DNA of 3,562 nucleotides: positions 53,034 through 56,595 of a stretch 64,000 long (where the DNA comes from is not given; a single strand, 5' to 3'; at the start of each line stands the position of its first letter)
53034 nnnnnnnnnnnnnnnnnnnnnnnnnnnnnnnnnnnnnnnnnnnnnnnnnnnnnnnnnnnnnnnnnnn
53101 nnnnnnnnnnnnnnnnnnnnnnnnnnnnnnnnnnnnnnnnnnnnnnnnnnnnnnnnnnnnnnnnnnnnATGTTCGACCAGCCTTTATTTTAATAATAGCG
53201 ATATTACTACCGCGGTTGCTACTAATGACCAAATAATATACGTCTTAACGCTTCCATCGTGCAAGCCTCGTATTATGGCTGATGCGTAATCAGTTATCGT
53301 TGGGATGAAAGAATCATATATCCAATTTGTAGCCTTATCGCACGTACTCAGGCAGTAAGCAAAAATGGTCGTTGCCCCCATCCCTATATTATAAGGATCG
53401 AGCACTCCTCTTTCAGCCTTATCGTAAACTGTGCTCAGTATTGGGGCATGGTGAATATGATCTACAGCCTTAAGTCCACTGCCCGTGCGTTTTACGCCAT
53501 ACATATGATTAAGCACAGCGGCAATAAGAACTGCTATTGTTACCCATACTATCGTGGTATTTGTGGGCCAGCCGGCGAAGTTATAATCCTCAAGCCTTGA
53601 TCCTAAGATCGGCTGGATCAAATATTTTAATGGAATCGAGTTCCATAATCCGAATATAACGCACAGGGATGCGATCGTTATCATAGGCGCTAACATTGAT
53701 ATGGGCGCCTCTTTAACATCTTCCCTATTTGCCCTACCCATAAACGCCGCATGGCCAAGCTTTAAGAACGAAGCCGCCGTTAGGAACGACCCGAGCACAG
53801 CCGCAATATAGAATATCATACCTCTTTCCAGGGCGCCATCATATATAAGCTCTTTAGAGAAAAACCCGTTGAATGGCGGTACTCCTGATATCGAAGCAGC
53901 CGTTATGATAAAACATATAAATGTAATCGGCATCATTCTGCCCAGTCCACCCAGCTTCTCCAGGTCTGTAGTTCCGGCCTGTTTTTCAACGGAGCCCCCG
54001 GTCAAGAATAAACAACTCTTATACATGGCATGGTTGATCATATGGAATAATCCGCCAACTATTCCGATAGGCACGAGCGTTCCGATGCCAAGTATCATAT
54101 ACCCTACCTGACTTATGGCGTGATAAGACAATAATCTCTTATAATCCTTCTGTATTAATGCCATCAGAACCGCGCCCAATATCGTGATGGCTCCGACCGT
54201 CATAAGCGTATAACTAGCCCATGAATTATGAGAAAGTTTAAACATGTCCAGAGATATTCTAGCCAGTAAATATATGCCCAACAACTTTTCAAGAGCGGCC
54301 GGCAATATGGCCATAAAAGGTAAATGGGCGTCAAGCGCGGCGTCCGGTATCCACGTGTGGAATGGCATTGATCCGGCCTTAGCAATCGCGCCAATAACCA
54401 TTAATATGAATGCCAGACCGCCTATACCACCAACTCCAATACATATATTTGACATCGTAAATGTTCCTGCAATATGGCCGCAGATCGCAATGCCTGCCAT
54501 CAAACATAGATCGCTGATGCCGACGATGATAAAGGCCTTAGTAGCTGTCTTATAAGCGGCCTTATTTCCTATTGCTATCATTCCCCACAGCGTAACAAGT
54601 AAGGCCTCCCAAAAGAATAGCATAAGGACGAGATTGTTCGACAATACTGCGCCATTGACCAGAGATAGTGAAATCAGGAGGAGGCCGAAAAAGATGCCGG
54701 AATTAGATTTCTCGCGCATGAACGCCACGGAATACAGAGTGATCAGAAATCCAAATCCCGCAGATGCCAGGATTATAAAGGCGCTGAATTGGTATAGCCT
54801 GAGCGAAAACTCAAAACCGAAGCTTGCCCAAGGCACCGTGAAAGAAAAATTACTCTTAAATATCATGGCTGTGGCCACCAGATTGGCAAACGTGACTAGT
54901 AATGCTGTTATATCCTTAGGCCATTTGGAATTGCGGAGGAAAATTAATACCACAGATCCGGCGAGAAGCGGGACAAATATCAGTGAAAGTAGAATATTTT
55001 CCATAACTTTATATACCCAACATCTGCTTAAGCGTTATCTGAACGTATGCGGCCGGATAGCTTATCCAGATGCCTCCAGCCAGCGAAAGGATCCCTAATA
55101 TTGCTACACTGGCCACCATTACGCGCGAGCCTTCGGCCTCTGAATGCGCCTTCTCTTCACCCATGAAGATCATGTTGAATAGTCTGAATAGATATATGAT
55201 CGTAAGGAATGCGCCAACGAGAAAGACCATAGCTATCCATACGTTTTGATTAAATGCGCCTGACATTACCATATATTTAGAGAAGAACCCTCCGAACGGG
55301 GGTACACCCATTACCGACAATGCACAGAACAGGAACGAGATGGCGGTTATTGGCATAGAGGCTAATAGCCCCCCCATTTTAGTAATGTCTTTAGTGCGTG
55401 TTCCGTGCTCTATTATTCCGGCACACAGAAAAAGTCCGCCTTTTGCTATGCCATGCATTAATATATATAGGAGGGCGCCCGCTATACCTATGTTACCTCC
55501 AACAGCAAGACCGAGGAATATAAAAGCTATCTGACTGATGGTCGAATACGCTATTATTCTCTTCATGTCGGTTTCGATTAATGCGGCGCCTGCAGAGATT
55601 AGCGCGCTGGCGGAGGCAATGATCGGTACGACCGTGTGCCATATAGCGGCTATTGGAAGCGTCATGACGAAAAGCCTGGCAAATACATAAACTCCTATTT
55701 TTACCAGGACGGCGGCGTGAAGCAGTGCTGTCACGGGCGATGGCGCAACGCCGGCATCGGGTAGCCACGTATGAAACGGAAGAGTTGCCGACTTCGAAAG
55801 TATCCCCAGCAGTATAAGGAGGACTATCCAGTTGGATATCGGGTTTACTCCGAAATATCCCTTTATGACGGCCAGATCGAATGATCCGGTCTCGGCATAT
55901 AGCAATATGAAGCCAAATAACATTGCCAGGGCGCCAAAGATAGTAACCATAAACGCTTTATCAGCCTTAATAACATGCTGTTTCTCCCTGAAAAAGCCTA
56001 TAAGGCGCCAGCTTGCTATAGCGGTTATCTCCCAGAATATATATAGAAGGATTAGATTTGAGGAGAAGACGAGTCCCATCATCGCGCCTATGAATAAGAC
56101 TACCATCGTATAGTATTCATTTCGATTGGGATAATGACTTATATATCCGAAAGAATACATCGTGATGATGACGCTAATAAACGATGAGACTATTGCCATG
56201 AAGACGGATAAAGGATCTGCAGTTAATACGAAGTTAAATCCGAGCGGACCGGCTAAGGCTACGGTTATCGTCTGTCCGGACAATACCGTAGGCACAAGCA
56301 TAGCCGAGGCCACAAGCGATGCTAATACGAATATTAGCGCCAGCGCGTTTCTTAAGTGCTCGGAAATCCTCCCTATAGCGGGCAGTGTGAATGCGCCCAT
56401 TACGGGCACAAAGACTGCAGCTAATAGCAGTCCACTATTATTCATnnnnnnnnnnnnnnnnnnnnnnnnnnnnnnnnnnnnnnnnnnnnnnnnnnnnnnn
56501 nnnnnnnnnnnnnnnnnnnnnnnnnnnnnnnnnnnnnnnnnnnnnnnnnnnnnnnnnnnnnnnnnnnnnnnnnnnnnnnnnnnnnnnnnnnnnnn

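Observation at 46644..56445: Group-4 hydrogenase with complex-I-like subunit inventory (NuoA/B/C/D/H/I/J/K-like plus three antiporter-like subunits) and intact Ni-Fe ligands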

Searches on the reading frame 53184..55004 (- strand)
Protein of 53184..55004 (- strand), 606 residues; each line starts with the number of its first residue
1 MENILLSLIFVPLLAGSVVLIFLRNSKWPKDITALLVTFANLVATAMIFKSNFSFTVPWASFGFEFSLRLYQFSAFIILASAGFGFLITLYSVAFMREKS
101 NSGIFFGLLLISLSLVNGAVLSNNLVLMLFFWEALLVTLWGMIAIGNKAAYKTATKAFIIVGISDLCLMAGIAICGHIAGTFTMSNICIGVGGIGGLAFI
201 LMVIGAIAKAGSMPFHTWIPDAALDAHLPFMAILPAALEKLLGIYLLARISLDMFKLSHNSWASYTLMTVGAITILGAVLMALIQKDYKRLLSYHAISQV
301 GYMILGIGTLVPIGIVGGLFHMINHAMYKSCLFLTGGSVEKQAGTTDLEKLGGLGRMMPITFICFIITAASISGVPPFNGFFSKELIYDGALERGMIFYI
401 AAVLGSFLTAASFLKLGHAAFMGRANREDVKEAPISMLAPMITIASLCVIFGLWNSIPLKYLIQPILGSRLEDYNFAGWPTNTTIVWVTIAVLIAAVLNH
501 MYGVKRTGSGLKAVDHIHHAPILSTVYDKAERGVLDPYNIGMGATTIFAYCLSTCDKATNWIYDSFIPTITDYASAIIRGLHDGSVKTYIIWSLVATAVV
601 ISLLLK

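Call 4: search_protein_families(library=pfam, proteins=[window:53184-55004:-], max_evalue=0.01)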
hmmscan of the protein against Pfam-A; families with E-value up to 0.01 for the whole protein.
window:53184-55004:- (606 aa): 2 families
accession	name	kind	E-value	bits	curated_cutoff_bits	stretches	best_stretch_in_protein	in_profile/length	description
PF00361.26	Proton_antipo_M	-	2.3e-54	185.1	21.5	1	122-409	1-294/294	NADH:quinone oxidoreductase/Mrp antiporter, TM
PF00662.26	Proton_antipo_N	-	0.00051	20.3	24.5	1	60-106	5-51/51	NADH-Ubiquinone oxidoreductase (complex I), chain 5 N-terminus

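Call 6: search_protein_families(library=ncbifam, proteins=[window:53184-55004:-], max_evalue=0.01)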
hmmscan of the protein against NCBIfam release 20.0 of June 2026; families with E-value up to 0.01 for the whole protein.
window:53184-55004:- (606 aa): 72 families (the best 25 are shown)
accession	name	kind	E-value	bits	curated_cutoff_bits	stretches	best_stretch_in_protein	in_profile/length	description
NF005141.0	PRK06590.1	equivalog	2e-76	258.2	556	1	2-605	2-610/615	NADH-quinone oxidoreductase subunit L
NF006419.0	PRK08668.1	equivalog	3.7e-76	257.2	617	1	5-601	4-609/613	NADH dehydrogenase subunit M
NF009288.0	PRK12648.1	equivalog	2.3e-72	244.5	1104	1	4-502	2-522/954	monovalent cation/H+ antiporter subunit A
NF006240.0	PRK08376.1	subfamily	7.6e-72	242.9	662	1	2-468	4-505/521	putative monovalent cation/H+ antiporter subunit D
NF009287.0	PRK12647.1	equivalog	4.1e-71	240.6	937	1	12-491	14-506/773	putative monovalent cation/H+ antiporter subunit A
TIGR01974.1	NDH_I_L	subfamily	1.5e-67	229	407.5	1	4-604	2-629/630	NADH-quinone oxidoreductase subunit L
NF009310.0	PRK12668.1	equivalog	2e-65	221.7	564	1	11-516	11-488/584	Na(+)/H(+) antiporter subunit D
TIGR00940.1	2a6301s01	subfamily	2.7e-65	221.1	920.45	1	11-500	7-539/793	monovalent cation:proton antiporter subunit A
NF005097.0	PRK06525.1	equivalog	1.1e-63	215.6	430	1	1-450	1-470/480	hydrogenase 4 subunit D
NF009289.0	PRK12649.1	equivalog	1.7e-62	211.9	1117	1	9-498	11-531/789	putative monovalent cation/H+ antiporter subunit A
NF005086.0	PRK06521.1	equivalog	4.4e-61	207.2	667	1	6-462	9-499/669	hydrogenase 4 subunit B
NF009285.0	PRK12645.1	equivalog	6.2e-61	206.6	1028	1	34-501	40-547/804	Na+/H+ antiporter subunit A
NF009284.0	PRK12644.1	equivalog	7.2e-61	206.4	962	1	3-500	3-519/975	Na+/H+ antiporter subunit A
NF009290.0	PRK12650.1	equivalog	3.3e-55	187.5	980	1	4-498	6-517/966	DUF4040 family protein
TIGR01972.1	NDH_I_M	subfamily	1.1e-54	186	263.8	1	7-460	3-473/486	NADH-quinone oxidoreductase subunit M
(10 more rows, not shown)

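Call 78: find_homologous_proteins(query=window:53184-55004:-, max_evalue=1e-30)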
Query window:53184-55004:- (606 aa): 6407 proteins with E <= 1e-30 among 8000 candidates; the best 120 are listed.
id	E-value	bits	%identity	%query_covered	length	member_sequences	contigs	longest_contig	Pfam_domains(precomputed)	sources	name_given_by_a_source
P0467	0.0e+0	1323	100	100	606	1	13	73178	PF00361.26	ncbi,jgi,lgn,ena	-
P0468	0.0e+0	1012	75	97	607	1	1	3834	PF00361.26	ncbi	-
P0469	1.7e-296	1003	74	100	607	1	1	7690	PF00361.26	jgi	jgi:NADH-quinone oxidoreductase subunit L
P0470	2.3e-296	1002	73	100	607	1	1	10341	PF00361.26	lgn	-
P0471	6.7e-295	998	75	100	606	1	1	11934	PF00361.26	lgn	-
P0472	1.9e-293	993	72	100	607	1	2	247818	PF00361.26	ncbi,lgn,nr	ncbi:MAG: proton-conducting transporter membrane subunit [Candidatus Omnitrophica bacterium]|nr:prot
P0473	6.6e-292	988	73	98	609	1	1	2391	PF00361.26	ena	-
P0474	4.4e-291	985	73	100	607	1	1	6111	PF00361.26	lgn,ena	-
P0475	1.0e-290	984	73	99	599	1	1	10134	PF00361.26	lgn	-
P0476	4.2e-290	982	72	100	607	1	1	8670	PF00361.26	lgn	-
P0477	1.9e-288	976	72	100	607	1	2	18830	PF00361.26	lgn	-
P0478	5.0e-286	968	73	99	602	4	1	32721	PF00361.26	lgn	-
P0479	2.9e-284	963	72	100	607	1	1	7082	PF00361.26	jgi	-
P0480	1.0e-282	957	73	100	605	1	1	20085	PF00361.26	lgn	-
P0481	2.1e-280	950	70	99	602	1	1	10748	PF00361.26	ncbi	-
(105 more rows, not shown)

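Call 81: find_encoding_contigs(protein=P0467, flank=1000, max_places=4)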
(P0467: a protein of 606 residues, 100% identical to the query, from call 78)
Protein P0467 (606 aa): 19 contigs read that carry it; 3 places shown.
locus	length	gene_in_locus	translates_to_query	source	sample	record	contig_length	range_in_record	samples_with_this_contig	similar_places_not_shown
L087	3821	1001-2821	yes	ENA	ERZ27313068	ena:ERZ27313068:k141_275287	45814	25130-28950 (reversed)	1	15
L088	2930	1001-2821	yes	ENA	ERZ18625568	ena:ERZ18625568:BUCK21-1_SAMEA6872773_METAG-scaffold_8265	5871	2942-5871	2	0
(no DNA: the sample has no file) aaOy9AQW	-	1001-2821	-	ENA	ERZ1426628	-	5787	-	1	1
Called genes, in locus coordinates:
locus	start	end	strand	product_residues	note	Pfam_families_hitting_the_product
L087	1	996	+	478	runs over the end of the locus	PF00662:Proton_antipo_N, PF00361:Proton_antipo_M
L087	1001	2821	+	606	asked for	PF00361:Proton_antipo_M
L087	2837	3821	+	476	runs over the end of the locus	PF10125:NADHdeh_related, PF00361:Proton_antipo_M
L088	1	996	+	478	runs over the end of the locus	PF00662:Proton_antipo_N, PF00361:Proton_antipo_M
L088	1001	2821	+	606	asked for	PF00361:Proton_antipo_M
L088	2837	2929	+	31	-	?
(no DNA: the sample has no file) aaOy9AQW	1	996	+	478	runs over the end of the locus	PF00662:Proton_antipo_N, PF00361:Proton_antipo_M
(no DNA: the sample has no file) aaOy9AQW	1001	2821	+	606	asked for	PF00361:Proton_antipo_M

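Call 87: predict_structure(alignment_id=A5)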
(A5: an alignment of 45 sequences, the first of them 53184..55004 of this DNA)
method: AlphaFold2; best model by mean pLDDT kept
length: 606 residues; sequences in the alignment: 45
mean_pLDDT: 80.6   pTM: 0.78
mean pLDDT of the five models: 80.6, 77.6, 76.7, 73.9, 72.1
residues with pLDDT >= 90: 114; 70-90: 393; 50-70: 94; < 50: 5
segments of 3 or more residues with pLDDT < 50: 213-217
pLDDT, mean of each block of 10 residues (from residue 1): 81 94 87 93 88 79 77 87 88 80 90 95 92 88 76 71 80 92 91 91 87 52 64 75 90 88 92 86 80 81 89 86 80 79 81 84 84 59 78 85 83 82 74 82 84 78 71 68 73 85 80 68 69 66 68 77 81 78 76 79 69
secondary structure, 60 per line:
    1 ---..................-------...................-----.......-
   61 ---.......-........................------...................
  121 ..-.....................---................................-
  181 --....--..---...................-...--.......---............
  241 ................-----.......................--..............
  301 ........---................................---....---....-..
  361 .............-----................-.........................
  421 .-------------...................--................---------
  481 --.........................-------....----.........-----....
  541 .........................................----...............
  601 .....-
elements in order: H4-21 H29-47 E53-59 E64-70 H72-95 H102-121 H125-144 H148-179 H194-212 H219-225 H229-254 H262-284 H288-308 H312-343 H354-357 H359-373 H379-394 H396-421 H435-453 H456-471 H483-507 H515-518 H523-531 H537-581 H586-605

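Call 89: fold_search(model_id=the predicted structure, library=pdb)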
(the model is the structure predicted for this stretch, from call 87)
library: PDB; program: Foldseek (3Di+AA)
matches with E <= 10: 458; with E <= 0.001: 194
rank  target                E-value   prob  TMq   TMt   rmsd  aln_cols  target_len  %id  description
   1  8e9g_L                1.9e-21  1.00  0.68  0.66   9.5       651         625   24  Mycobacterial respiratory complex I with both quinone positions modelled (released 2022-10-12)
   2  7qru_A                5.0e-21  1.00  0.71  0.55   9.5       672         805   23  Structure of Bacillus pseudofirmus Mrp antiporter complex, monomer (released 2022-11-09)
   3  8e9i_L                7.8e-21  1.00  0.69  0.67   9.5       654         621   23  Mycobacterial respiratory complex I, semi-inserted quinone (released 2022-10-12)
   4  9a6h_A                1.9e-20  1.00  0.71  0.55   8.5       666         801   24  Integrative model of MRPA-MRPD by crosslinking MS and deep learning (released 2024-09-18)
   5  9g9y_L                5.1e-20  1.00  0.66  0.61  10.4       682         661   20  Respiratory supercomplex CI2-CIII2-CIV2 (megacomplex) from alphaproteobacterium (released 2026-02-04)
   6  7z7s_L                8.4e-20  1.00  0.66  0.67  10.1       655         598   21  Complex I from E. coli, LMNG-purified, under Turnover at pH 6, Closed state (released 2022-09-21)
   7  6khj_F                1.3e-19  1.00  0.64  0.61  13.5       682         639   21  Supercomplex for electron transfer (released 2020-02-12)
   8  9g83_L                1.4e-19  1.00  0.66  0.61  10.3       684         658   20  Respiratory supercomplex CI1-CIII2-CIV2-(cbb3)1 from alphaproteobacterium (released 2026-02-04)
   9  8qby_L                1.8e-19  1.00  0.66  0.61  10.0       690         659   20  Respiratory complex I from Paracoccus denitrificans in MSP2N2 nanodiscs (released 2024-09-11)
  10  7z7r_L                2.5e-19  1.00  0.67  0.68  10.1       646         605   22  Complex I from E. coli, LMNG-purified, Apo, Open-ready state (released 2022-09-21)
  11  8e73_5M               2.6e-19  1.00  0.68  0.63   8.8       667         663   20  Vigna radiata supercomplex I+III2 (full bridge) (released 2023-01-11)
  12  7p64_L                2.6e-19  1.00  0.67  0.67  10.1       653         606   22  Complex I from E. coli, DDM/LMNG-purified, under Turnover at pH 6, Open state (released 2022-09-21)
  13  9grx_F                2.8e-19  1.00  0.67  0.58  10.2       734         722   21  NDH-PSI-LHCI supercomplex from S. oleracea (released 2025-02-12)
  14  6hum_F                3.1e-19  1.00  0.63  0.62  13.4       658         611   22  Structure of the photosynthetic complex I from Thermosynechococcus elongatus (released 2019-01-09)
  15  3rko_B                3.3e-19  1.00  0.68  0.67  10.0       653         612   22  Crystal structure of the membrane domain of respiratory complex I from E. coli at 3.0 angstrom resolution (released 2011-08-03)
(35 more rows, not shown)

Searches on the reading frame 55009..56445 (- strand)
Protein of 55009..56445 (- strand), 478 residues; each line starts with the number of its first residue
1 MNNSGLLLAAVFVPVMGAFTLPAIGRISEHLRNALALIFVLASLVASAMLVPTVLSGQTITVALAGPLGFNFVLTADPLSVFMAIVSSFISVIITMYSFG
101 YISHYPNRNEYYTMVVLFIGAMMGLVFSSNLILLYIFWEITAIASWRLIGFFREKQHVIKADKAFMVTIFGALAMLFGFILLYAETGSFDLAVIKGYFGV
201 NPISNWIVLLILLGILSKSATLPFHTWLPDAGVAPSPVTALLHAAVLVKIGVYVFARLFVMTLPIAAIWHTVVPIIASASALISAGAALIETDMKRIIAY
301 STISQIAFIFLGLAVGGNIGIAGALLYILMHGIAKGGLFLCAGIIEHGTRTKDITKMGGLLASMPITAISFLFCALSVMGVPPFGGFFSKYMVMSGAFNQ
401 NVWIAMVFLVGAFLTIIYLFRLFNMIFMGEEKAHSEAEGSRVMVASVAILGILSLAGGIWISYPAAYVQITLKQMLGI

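Call 4: search_protein_families(library=pfam, proteins=[window:55009-56445:-], max_evalue=0.01)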
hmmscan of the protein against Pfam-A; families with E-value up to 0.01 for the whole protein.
window:55009-56445:- (478 aa): 2 families
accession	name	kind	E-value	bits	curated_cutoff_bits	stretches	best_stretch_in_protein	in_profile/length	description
PF00361.26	Proton_antipo_M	-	3.5e-75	253.4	21.5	1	128-415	1-294/294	NADH:quinone oxidoreductase/Mrp antiporter, TM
PF00662.26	Proton_antipo_N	-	8e-09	35.7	24.5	1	66-112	5-51/51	NADH-Ubiquinone oxidoreductase (complex I), chain 5 N-terminus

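Call 6: search_protein_families(library=ncbifam, proteins=[window:55009-56445:-], max_evalue=0.01)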
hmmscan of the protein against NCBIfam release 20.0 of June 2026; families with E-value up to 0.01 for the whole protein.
window:55009-56445:- (478 aa): 73 families (the best 25 are shown)
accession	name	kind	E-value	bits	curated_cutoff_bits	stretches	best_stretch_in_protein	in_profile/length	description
NF005141.0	PRK06590.1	equivalog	1.8e-97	327.8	556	1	6-466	4-473/615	NADH-quinone oxidoreductase subunit L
NF005097.0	PRK06525.1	equivalog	5.2e-91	305.7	430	1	6-457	4-471/480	hydrogenase 4 subunit D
TIGR01974.1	NDH_I_L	subfamily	5.8e-91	306.3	407.5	1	7-464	3-482/630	NADH-quinone oxidoreductase subunit L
NF009287.0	PRK12647.1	equivalog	8.8e-90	302.3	937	1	7-464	3-470/773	putative monovalent cation/H+ antiporter subunit A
NF009288.0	PRK12648.1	equivalog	2.2e-86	290.8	1104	1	7-468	3-475/954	monovalent cation/H+ antiporter subunit A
TIGR00940.1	2a6301s01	subfamily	3.1e-81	273.8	920.45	1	35-460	30-488/793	monovalent cation:proton antiporter subunit A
NF009289.0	PRK12649.1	equivalog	7.6e-81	272.6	1117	1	4-468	4-492/789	putative monovalent cation/H+ antiporter subunit A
NF009285.0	PRK12645.1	equivalog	6.9e-78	262.7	1028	1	6-454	3-486/804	Na+/H+ antiporter subunit A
NF009284.0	PRK12644.1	equivalog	5.6e-75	253.1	962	1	34-464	29-474/975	Na+/H+ antiporter subunit A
NF005626.0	PRK07376.1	equivalog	2.8e-72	244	963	1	27-443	35-470/675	NAD(P)H-quinone oxidoreductase subunit 5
TIGR01972.1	NDH_I_M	subfamily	6.3e-72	242.8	263.8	1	10-455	4-459/486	NADH-quinone oxidoreductase subunit M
NF009290.0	PRK12650.1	equivalog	9.3e-69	232.3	980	1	8-469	4-480/966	DUF4040 family protein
NF006240.0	PRK08376.1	subfamily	1.5e-68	232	662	1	10-459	10-490/521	putative monovalent cation/H+ antiporter subunit D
NF006236.0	PRK08375.1-1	equivalog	1.5e-65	222.1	663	1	6-469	8-489/493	putative monovalent cation/H+ antiporter subunit D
NF040617.1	F420_dehyd_FpoL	exception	2.1e-65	221.7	1050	2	206-459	232-499/669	F420H2 dehydrogenase subunit FpoL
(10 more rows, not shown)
